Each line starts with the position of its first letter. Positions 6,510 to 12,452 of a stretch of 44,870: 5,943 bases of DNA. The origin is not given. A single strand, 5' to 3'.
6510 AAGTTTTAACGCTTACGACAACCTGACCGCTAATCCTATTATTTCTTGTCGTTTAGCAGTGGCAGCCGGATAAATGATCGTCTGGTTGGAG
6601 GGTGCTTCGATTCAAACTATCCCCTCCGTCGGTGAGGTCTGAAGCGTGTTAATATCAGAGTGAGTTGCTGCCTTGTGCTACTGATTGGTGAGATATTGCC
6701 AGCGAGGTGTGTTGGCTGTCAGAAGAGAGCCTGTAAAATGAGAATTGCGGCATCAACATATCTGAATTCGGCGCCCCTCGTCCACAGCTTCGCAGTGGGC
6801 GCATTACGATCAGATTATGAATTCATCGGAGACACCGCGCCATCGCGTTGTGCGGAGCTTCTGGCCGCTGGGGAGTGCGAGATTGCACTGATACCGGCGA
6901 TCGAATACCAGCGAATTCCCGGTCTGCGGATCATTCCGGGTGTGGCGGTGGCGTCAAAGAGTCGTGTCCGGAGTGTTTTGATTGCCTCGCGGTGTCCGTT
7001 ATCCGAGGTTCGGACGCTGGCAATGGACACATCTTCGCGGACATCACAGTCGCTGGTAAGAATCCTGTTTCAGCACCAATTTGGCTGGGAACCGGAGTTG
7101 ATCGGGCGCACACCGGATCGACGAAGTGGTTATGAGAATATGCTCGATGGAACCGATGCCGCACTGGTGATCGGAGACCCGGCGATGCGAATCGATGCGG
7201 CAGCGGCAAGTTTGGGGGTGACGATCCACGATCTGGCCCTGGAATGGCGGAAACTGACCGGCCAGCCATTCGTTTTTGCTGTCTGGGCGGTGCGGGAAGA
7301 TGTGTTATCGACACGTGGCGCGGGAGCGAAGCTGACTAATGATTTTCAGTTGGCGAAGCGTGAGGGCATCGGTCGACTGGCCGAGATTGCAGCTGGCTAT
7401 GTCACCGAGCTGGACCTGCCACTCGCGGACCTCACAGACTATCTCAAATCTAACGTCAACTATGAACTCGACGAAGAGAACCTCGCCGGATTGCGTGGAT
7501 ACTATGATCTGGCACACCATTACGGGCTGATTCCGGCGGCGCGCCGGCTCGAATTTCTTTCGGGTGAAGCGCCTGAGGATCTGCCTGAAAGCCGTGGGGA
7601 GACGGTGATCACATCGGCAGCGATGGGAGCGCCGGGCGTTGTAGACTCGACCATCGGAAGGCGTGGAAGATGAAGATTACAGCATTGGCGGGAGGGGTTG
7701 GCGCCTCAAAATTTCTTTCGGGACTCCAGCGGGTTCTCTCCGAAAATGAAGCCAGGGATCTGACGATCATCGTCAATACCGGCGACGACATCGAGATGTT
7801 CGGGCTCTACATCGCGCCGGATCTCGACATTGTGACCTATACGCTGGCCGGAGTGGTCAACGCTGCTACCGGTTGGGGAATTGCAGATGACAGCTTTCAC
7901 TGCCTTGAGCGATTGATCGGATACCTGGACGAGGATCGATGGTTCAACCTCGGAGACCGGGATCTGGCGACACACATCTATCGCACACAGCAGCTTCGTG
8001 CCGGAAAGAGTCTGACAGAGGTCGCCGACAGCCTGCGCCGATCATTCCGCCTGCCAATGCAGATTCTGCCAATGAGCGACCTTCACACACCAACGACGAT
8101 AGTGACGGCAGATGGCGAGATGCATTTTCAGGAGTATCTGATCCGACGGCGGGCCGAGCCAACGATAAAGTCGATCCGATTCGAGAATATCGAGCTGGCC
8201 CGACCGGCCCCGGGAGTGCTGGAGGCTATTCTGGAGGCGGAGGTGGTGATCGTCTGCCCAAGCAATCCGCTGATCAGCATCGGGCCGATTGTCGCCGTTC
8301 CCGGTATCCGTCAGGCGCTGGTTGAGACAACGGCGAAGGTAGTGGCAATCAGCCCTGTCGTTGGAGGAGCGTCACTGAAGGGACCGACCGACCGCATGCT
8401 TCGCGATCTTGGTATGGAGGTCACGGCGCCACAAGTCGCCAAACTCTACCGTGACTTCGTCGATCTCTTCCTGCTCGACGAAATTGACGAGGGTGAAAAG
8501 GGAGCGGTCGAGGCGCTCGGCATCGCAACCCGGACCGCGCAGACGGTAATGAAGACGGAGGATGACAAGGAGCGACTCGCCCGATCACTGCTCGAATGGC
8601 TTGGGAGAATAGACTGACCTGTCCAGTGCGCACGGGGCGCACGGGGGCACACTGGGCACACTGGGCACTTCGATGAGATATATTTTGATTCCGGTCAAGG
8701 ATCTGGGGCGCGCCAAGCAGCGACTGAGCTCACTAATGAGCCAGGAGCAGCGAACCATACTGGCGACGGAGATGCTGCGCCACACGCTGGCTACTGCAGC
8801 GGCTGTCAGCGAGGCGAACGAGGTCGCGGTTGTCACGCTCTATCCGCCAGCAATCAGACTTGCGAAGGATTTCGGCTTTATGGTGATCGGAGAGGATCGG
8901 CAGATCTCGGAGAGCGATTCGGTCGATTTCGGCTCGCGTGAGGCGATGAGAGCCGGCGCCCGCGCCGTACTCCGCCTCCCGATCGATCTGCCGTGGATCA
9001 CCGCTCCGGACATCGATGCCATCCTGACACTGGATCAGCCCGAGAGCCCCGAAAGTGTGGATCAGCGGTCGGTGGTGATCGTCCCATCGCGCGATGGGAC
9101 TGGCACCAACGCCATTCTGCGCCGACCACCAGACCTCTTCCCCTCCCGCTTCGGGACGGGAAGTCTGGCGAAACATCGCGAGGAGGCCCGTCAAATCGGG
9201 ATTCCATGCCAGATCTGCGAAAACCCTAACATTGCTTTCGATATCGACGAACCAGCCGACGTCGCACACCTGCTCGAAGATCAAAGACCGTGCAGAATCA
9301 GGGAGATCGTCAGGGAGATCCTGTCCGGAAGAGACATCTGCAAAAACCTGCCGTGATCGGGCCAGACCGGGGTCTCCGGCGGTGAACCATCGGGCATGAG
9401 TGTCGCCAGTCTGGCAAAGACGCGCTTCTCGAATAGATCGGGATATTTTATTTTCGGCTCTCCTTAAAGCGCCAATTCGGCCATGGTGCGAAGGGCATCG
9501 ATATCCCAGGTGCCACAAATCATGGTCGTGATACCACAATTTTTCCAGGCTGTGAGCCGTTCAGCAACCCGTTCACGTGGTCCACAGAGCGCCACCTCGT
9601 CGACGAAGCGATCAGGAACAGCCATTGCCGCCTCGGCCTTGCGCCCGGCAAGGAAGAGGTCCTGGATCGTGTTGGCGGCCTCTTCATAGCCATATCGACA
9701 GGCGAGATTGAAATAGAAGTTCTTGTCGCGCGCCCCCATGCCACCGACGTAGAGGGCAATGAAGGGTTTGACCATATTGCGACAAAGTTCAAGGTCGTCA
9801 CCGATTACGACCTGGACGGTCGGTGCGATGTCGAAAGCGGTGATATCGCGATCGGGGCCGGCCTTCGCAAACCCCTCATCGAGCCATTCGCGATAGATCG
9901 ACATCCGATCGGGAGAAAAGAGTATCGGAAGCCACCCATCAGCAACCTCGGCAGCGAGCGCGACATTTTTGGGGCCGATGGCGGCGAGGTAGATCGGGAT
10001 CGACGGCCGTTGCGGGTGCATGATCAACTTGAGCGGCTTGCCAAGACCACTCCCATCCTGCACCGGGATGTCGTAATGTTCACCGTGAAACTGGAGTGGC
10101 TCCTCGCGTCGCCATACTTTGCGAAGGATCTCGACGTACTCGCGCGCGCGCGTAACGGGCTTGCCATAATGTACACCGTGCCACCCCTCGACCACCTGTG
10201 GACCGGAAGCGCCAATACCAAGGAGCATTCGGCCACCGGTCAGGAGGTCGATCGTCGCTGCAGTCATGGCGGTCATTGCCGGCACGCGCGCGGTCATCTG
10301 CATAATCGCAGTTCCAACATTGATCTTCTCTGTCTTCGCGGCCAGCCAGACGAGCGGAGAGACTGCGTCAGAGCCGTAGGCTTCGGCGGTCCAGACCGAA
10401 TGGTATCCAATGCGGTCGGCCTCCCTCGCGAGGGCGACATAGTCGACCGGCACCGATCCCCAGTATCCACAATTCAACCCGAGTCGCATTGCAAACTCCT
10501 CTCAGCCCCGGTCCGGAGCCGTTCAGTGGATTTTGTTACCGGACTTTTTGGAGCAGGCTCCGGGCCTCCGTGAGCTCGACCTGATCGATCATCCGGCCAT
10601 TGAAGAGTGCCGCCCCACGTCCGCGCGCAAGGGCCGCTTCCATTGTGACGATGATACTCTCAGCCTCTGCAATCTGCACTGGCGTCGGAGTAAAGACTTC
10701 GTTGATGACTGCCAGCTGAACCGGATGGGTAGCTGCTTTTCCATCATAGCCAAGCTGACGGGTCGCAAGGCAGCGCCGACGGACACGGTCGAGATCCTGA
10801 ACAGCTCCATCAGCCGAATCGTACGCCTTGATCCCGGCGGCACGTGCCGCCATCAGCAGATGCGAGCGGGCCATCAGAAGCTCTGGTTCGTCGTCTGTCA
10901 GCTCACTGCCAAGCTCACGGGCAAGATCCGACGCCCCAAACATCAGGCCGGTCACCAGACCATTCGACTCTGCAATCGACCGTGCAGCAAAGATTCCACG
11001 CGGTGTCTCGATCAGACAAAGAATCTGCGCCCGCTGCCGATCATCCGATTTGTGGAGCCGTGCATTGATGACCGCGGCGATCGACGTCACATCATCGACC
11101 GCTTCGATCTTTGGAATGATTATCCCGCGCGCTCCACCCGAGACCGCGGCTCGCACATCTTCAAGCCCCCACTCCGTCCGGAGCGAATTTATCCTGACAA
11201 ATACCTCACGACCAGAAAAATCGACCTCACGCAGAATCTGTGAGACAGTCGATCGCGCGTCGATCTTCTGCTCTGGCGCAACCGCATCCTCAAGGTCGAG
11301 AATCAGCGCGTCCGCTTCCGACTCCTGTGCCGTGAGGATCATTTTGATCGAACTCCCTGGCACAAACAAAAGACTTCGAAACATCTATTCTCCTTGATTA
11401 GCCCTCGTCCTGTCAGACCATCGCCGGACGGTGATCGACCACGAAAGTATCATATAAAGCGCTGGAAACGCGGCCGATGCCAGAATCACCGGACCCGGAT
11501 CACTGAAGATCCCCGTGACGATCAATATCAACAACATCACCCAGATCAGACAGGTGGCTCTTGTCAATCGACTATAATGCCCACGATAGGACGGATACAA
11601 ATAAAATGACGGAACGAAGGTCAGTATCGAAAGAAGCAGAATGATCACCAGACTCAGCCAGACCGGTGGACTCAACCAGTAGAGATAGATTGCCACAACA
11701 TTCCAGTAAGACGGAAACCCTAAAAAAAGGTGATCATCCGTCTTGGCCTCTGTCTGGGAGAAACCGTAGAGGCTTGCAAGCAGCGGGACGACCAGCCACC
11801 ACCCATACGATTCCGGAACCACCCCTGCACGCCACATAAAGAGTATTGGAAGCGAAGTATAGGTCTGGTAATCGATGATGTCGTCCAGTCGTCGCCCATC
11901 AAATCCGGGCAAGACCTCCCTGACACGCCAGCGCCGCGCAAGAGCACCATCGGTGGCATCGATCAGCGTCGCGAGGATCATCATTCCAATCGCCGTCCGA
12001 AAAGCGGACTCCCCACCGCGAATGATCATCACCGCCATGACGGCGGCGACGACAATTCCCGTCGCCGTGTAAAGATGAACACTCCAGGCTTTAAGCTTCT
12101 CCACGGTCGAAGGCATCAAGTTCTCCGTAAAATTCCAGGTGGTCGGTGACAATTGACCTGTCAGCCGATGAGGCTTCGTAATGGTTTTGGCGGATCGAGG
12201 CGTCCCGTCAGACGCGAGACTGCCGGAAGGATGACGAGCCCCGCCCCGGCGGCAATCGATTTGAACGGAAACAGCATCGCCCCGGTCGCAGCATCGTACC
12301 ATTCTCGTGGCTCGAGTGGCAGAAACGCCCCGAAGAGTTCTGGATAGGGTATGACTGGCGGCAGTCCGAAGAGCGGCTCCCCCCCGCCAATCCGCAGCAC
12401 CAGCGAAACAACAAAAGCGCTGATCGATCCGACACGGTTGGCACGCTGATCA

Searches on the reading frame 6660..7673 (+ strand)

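Call 28: search_protein_families(library=pfam, proteins=[window:6660-7673:+])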
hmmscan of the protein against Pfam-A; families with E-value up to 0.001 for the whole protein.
window:6660-7673:+ (337 aa): 1 family
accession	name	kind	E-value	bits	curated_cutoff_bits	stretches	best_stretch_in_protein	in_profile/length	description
PF02621.19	VitK2_biosynth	-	3.1e-45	155.1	26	1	27-286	1-251/252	Menaquinone biosynthesis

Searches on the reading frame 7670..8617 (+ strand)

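Call 28: search_protein_families(library=pfam, proteins=[window:7670-8617:+])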
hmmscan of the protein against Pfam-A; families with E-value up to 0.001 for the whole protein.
window:7670-8617:+ (315 aa): 1 family
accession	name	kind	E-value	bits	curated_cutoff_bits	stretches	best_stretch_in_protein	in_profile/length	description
PF01933.23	CofD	-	2.2e-51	175.2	30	1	3-272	1-252/290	2-phospho-L-lactate transferase CofD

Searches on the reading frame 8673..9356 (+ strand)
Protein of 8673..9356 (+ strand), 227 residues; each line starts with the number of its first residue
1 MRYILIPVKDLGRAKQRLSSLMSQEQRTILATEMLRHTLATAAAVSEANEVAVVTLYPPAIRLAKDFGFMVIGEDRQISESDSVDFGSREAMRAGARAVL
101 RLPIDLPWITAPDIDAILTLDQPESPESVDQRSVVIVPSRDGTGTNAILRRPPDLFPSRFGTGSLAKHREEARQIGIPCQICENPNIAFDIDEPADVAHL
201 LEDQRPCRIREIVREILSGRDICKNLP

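Call 28: search_protein_families(library=pfam, proteins=[window:8673-9356:+])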
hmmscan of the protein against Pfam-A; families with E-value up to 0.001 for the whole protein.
window:8673-9356:+ (227 aa): 2 families
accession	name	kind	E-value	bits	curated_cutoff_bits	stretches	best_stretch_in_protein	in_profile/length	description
PF01983.22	CofC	-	1e-18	67.8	22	1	4-203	3-185/217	Guanylyl transferase CofC like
PF12804.13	NTP_transf_3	-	7.8e-05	23.3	27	1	33-122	25-112/160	MobA-like NTP transferase domain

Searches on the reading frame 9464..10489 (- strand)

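Call 28: search_protein_families(library=pfam, proteins=[window:9464-10489:-])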
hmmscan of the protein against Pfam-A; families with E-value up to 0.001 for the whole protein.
window:9464-10489:- (341 aa): 1 family
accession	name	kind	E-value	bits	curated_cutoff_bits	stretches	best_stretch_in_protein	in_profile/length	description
PF00296.26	Bac_luciferase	-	1.5e-79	268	27.9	1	16-321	24-313/314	Luciferase-like monooxygenase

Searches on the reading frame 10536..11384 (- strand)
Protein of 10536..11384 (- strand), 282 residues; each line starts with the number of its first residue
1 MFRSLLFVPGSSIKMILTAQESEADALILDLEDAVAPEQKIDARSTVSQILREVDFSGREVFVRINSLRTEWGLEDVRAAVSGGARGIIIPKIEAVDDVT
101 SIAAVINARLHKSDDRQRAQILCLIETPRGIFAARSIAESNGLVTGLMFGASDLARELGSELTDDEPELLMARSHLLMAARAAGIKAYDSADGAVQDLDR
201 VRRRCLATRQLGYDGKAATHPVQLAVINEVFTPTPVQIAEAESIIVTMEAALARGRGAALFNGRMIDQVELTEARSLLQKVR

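Call 28: search_protein_families(library=pfam, proteins=[window:10536-11384:-])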
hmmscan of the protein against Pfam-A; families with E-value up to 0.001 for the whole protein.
window:10536-11384:- (282 aa): 2 families
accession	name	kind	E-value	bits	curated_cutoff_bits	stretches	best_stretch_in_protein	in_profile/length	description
PF03328.21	HpcH_HpaI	-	6.7e-51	173.1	25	1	3-221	1-221/221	HpcH/HpaI aldolase/citrate lyase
PF15617.12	C-C_Bond_Lyase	-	3.9e-10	39.9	28.4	1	6-137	11-149/320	C-C_Bond_Lyase of the TIM-Barrel fold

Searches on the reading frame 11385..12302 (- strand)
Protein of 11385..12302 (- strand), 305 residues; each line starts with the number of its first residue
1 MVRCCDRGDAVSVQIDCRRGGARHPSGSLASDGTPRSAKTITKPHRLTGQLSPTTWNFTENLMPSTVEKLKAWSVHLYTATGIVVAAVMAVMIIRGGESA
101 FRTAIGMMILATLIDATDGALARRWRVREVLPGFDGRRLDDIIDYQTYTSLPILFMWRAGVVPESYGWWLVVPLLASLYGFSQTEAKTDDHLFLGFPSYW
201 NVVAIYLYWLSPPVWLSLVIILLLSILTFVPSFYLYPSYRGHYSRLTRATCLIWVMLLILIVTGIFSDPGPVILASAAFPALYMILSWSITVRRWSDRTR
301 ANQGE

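Call 28: search_protein_families(library=pfam, proteins=[window:11385-12302:-])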
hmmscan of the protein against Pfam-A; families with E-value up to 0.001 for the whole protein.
window:11385-12302:- (305 aa): 1 family
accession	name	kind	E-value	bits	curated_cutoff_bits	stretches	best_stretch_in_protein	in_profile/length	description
PF01066.26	CDP-OH_P_transf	-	2e-05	25.5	22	1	80-225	9-147/152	CDP-alcohol phosphatidyltransferase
